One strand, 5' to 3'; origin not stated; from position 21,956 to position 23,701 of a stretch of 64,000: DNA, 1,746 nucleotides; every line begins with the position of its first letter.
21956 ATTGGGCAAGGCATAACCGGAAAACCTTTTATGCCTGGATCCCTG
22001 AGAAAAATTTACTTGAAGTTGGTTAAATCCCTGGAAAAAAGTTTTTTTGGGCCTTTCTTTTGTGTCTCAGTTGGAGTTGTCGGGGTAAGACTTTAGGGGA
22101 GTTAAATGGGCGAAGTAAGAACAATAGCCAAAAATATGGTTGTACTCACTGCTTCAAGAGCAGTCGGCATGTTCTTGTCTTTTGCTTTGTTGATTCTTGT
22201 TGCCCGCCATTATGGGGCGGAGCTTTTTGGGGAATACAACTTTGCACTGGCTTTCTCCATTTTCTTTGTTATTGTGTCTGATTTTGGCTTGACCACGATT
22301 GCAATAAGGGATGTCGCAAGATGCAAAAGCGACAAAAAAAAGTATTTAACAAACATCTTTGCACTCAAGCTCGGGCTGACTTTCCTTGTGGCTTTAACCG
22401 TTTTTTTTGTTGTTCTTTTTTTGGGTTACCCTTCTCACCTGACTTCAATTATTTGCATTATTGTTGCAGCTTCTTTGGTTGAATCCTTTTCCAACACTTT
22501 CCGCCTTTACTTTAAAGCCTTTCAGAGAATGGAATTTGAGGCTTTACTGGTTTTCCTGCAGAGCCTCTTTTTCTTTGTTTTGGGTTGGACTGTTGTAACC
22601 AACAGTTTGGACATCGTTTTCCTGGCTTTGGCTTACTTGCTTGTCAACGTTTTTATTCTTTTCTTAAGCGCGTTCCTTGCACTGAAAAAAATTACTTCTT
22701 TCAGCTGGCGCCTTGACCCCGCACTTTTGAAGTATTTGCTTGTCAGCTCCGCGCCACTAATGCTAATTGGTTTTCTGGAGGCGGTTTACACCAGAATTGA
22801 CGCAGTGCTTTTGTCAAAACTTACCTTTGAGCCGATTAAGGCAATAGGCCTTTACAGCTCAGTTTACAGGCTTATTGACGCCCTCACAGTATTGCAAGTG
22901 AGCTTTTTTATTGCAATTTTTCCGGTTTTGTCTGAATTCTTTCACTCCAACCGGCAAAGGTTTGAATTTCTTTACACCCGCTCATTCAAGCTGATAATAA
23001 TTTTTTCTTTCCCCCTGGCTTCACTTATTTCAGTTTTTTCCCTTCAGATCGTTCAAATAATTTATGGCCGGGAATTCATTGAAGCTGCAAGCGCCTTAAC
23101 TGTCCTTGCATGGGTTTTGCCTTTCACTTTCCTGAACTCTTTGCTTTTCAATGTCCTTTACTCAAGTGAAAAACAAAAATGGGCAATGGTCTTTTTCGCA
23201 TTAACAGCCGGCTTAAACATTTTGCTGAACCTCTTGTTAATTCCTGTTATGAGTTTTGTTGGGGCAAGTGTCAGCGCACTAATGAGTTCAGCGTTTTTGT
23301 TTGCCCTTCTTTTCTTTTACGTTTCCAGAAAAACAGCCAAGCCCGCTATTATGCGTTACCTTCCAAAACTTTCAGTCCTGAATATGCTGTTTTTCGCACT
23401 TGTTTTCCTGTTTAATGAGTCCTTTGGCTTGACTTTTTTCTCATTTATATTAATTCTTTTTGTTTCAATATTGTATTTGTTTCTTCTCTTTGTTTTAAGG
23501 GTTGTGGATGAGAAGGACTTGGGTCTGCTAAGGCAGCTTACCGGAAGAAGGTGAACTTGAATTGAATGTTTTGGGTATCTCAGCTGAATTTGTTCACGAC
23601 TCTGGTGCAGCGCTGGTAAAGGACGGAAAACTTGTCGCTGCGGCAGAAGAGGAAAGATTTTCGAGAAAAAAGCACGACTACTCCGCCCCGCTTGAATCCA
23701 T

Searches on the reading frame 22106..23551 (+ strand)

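Call 91: search_protein_families(library=pfam, proteins=[window:22106-23551:+], max_evalue=0.00001)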
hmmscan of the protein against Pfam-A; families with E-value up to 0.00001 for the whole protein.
window:22106-23551:+ (482 aa): 4 families
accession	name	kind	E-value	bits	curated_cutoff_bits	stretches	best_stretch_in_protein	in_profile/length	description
PF01943.22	Polysacc_synt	-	3.4e-28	99.3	28.2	1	8-278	2-273/274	Polysaccharide biosynthesis protein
PF13440.11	Polysacc_synt_3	-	2e-12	47.4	23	1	32-328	2-292/293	Polysaccharide biosynthesis protein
PF03023.19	MurJ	-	2.1e-12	46.9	27.4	1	259-450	245-446/451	Lipid II flippase MurJ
PF01554.23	MatE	-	4.2e-10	40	24.9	1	217-376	1-160/161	MatE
